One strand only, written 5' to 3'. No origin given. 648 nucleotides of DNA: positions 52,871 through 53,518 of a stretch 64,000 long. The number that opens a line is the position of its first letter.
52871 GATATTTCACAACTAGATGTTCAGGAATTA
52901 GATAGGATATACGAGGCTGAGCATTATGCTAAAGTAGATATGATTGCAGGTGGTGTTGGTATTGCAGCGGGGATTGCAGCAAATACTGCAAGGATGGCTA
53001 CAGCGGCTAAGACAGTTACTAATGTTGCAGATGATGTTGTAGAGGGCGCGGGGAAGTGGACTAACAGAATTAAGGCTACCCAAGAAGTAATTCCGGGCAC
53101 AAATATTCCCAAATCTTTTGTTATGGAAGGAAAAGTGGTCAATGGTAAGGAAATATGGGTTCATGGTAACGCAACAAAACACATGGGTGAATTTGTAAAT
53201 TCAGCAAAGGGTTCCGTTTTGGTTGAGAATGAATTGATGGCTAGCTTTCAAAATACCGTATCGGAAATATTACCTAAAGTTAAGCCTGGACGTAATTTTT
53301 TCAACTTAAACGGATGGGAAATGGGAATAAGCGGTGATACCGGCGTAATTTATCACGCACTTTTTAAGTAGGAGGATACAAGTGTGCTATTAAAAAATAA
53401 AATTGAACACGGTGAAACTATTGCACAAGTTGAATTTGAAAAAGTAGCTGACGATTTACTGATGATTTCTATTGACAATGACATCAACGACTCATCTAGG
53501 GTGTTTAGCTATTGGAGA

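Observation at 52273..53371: Unclassified 365-aa C-terminal cargo after the RHS DPxGx cleavage site, with a compositional break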

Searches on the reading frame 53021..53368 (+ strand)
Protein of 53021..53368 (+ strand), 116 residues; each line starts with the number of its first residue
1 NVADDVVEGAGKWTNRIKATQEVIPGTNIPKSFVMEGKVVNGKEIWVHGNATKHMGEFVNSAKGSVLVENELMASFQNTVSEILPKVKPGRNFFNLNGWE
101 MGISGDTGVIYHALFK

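Call 14: search_solved_structures(query=A1, max_evalue=10, show_alignments=2)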
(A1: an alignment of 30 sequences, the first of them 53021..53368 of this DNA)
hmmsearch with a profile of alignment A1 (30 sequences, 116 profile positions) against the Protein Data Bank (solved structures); distinct sequences matched with E-value up to 10: 3.
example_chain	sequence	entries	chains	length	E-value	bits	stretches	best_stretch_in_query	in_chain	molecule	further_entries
7vmc_B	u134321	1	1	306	2.1e-26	95.4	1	11-116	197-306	tRNA nuclease CdiA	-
2jua_A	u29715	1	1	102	0.027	17.7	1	64-96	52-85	de novo protein S836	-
3b6v_A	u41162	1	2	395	0.83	12.9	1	19-86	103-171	Kinesin-like protein KIF3C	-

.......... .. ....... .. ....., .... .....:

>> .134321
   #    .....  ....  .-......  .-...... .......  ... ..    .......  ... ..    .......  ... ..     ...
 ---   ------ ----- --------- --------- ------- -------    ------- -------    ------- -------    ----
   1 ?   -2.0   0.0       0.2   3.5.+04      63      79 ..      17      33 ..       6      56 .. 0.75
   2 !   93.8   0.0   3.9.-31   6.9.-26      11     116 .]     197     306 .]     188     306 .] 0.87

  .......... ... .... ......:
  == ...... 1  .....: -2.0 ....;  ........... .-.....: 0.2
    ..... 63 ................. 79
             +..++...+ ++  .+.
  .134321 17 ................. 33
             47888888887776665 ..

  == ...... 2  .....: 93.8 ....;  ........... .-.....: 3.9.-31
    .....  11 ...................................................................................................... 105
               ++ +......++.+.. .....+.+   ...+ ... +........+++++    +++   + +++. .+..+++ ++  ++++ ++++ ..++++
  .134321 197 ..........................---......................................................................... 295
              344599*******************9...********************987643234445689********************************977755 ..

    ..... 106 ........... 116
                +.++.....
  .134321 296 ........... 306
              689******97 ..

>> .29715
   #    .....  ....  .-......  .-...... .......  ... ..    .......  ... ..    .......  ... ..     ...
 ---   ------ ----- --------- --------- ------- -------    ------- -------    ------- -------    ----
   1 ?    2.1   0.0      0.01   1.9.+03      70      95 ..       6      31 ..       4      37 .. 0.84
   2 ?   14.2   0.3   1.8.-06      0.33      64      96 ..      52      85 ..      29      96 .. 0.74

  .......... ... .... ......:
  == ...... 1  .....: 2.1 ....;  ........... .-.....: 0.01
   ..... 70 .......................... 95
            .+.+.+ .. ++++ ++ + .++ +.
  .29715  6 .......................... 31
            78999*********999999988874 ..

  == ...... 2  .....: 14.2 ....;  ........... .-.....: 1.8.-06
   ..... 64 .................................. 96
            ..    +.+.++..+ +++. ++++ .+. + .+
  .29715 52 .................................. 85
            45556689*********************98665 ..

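Call 16: search_protein_families(library=pfam, alignment_id=A1, max_evalue=10)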
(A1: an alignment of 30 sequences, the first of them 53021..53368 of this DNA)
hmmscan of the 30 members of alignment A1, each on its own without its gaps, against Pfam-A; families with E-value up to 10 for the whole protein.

A. member 1, window:53021-53368:+ (116 aa): 0 families

B. families by the number of members that match (of 30 scanned): 10 families
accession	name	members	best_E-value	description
PF02911.23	Formyl_trans_C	2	0.052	Formyl transferase, C-terminal domain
PF18798.6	LPD3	2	0.096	Large polyvalent protein-associated domain 3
PF20821.2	C1_PlyCB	1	0.017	Streptococcus virus C1, PlyCB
PF02012.26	BNR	1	0.027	BNR/Asp-box repeat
PF13344.12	Hydrolase_6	1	0.084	Haloacid dehalogenase-like hydrolase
PF24228.1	CrAss_Ring_1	1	0.12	Phage tail ring protein 1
PF19127.6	Choline_bind_3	1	0.17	Choline-binding repeat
PF14279.12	HNH_5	1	0.17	HNH endonuclease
PF04398.17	DUF538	1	0.2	Protein of unknown function, DUF538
PF17015.10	DUF5094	1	0.21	Domain of unknown function (DUF5094)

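Call 21: predict_structure(alignment_id=A1)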
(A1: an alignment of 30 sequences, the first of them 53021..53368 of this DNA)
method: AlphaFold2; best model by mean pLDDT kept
length: 116 residues; sequences in the alignment: 30
mean_pLDDT: 91.3   pTM: 0.83
mean pLDDT of the five models: 91.3, 89.9, 89.9, 89.8, 88.9
residues with pLDDT >= 90: 101; 70-90: 4; 50-70: 4; < 50: 7
segments of 3 or more residues with pLDDT < 50: 1-6
pLDDT, mean of each block of 10 residues (from residue 1): 45 86 96 96 96 97 94 97 98 98 98 97
secondary structure, 60 per line:
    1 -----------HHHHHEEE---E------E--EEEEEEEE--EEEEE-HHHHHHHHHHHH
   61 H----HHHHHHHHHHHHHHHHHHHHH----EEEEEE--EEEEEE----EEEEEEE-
elements in order: H12-16 E17-19 E33-40 E43-47 H49-61 H66-86 E91-96 E99-104 E109-115

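Call 25: fold_search(model_id=the predicted structure, library=pdb)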
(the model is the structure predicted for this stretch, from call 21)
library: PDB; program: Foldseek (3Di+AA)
matches with E <= 10: 248; with E <= 0.001: 1
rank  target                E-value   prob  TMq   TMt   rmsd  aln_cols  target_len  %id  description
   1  7vmc_B                8.2e-08  1.00  0.69  0.72   3.8       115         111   34  Crystal structure of EF-Tu/CdiA/CdiI (released 2022-03-30)
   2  5i4r_E                3.1e-01  0.30  0.31  0.40   8.1        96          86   16  Contact-dependent inhibition system from Escherichia coli NC101 - ternary CdiA/CdiI/EF-Tu complex (trypsin-modified) (released 2017-06-28)
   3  5i4r_A                3.1e-01  0.30  0.31  0.39   8.1        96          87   16  Contact-dependent inhibition system from Escherichia coli NC101 - ternary CdiA/CdiI/EF-Tu complex (trypsin-modified) (released 2017-06-28)
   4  5i4q_A                5.1e-01  0.30  0.31  0.39   7.0        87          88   16  Contact-dependent inhibition system from Escherichia coli NC101 - ternary CdiA/CdiI/EF-Tu complex (domains 2 and 3) (released 2017-06-28)
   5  8c24_B                7.0e-01  0.57  0.43  0.52   4.4        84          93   13  ParDE1 toxin-antitoxin complex from Mycobacterium tuberculosis (rv1960c-rv1959c) (released 2023-12-20)
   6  6x0a_C                7.9e-01  0.54  0.43  0.53   4.9        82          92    6  X-ray structure of a chimeric ParDE toxin-antitoxin complex from Mesorhizobium opportunistum (released 2020-11-25)
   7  6x0a_A                1.1e+00  0.44  0.43  0.53   4.9        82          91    7  X-ray structure of a chimeric ParDE toxin-antitoxin complex from Mesorhizobium opportunistum (released 2020-11-25)
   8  8owu_B                1.6e+00  0.13  0.16  0.23   5.7        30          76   27  The crystal structure of the polymorphic toxin PT7(Bc) D37A mutant and its cognate immunity PIM7(Bc) complex (released 2024-06-19)
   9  5nn2                  1.6e+00  0.02  0.14  0.10  11.5        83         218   17  The structure of the polo-box domain (PBD) of Plk1 in complex with Z228588490 (released 2018-02-21)
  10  2hz5_A                1.7e+00  0.09  0.18  0.24   7.7        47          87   11  Crystal structure of human dynein light chain Dnlc2A (released 2007-08-14)
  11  9evw_D                1.7e+00  0.06  0.18  0.07  11.7        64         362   14  Avian reovirus nonstructural protein sigmaNS (released 2025-12-03)
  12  3ris_B                1.8e+00  0.04  0.15  0.10  12.0        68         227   15  Crystal structure of the catalytic domain of UCHL5, a proteasome-associated human deubiquitinating enzyme, reveals an  (released 2011-11-09)
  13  8pw1_J                1.9e+00  0.04  0.16  0.09  10.8        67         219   12  Structure of human UCHL1 in complex with CG341 inhibitor (released 2024-01-31)
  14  3kxe_A                2.0e+00  0.33  0.45  0.53   3.7        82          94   12  A conserved mode of protein recognition and binding in a ParD-ParE toxin-antitoxin complex (released 2010-02-23)
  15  4ml0_B                2.0e+00  0.11  0.31  0.37   6.1        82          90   12  Crystal structure of E.coli DinJ-YafQ complex (released 2014-06-25)
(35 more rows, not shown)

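Call 58: search_protein_families(library=ncbifam, proteins=[window:53021-53368:+], max_evalue=0.01)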
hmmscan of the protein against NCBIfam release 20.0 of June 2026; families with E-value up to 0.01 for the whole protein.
window:53021-53368:+ (116 aa): 0 families

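Call 84: search_dna_similar(query=window:53021-53368:+, collection=plasmids, mode=protein, max_rows=15)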
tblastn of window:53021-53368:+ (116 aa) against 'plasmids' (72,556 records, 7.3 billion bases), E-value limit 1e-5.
Records with a match: 11; places in all: 11; records where one place covers at least 80% of the query: 5.
Best place of each record, by identity: <60% 11.
By first word of the organism name: Escherichia 5; Ralstonia 3; Duffyella 1; Cupriavidus 1; Burkholderia 1.
By predicted mobility (MOB-suite, as given by PLSDB): non-mobilizable 5; conjugative 5; mobilizable 1.
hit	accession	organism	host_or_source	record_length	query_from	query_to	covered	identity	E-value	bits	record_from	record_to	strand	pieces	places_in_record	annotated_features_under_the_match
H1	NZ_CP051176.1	Ralstonia solanacearum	Whole organism,tomato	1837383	1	114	98%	32.8%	9e-11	64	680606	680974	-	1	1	none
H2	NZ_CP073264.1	Duffyella gerundensis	Lolium perenne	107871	15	116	88%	34.9%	7e-9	59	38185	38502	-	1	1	hemagglutinin repeat-containing protein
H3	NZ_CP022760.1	Ralstonia solanacearum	Solanum tuberosum,single cell,Potato ...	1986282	15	114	86%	34.2%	8e-10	61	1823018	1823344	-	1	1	none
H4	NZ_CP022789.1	Ralstonia solanacearum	Solanum tuberosum,single cell,Potato ...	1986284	15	114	86%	34.2%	8e-10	61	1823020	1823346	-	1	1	none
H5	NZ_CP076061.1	Cupriavidus sp. EM10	Pure-cultured cell,sewage water sludge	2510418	18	114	84%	35.2%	2e-10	63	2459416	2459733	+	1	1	none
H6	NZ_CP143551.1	Burkholderia multivorans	Homo sapiens,bronchoalveolar lavage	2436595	15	99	73%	35.2%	8e-7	53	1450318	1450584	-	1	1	none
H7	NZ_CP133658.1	Escherichia coli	rodents,tissue sample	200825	4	61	50%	49.3%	6e-9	59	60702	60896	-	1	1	DUF6862 domain-containing protein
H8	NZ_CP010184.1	Escherichia coli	mouse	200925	4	61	50%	49.3%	6e-9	59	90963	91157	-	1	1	DUF6862 domain-containing protein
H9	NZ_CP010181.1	Escherichia coli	mouse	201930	4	61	50%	49.3%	6e-9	59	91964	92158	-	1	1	DUF6862 domain-containing protein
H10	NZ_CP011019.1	Escherichia coli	Homo sapiens,Bacterial isolate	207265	4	61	50%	49.3%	6e-9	59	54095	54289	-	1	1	DUF6862 domain-containing protein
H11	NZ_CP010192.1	Escherichia coli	mouse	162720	15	61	41%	59.6%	9e-9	58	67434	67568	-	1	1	DUF6862 domain-containing protein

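Call 88: find_homologous_proteins(query=A1, max_evalue=0.00001)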
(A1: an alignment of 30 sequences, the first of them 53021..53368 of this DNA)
Query A1 (30 sequences) (116 aa, profile of the alignment): 293 proteins with E <= 0.00001 among 2456 candidates; the best 120 are listed.
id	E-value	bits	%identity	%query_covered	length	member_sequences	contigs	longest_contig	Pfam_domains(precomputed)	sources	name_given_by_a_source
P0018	4.8e-54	199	74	90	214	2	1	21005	PF07591.16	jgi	-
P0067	5.7e-54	199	77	90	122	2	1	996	-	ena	-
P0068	3.1e-53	197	73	90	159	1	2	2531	-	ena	-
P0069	6.2e-53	196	73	90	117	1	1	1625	-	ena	-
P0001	9.8e-53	195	83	97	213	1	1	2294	-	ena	-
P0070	1.4e-52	194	75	90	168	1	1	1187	-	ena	-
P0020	1.5e-52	194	72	91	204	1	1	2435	-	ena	-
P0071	1.8e-52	194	70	90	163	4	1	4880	-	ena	-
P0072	2.4e-52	194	86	91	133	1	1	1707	-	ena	-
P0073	5.7e-52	192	80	97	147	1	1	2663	-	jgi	jgi:hypothetical protein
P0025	7.5e-52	192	70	90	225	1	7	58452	PF00665.33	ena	-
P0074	4.4e-51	190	71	90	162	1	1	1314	-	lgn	-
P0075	2.0e-50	187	73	86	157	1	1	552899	-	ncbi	ncbi:hypothetical protein ACUILA_001550 [Listeria monocytogenes]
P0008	6.7e-50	186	74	97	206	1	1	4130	-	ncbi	-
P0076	3.5e-49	183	68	100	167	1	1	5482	-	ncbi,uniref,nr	ncbi:hypothetical protein [Treponema zioleckii]|uniref:hypothetical protein n=1 Tax=Treponema ziolec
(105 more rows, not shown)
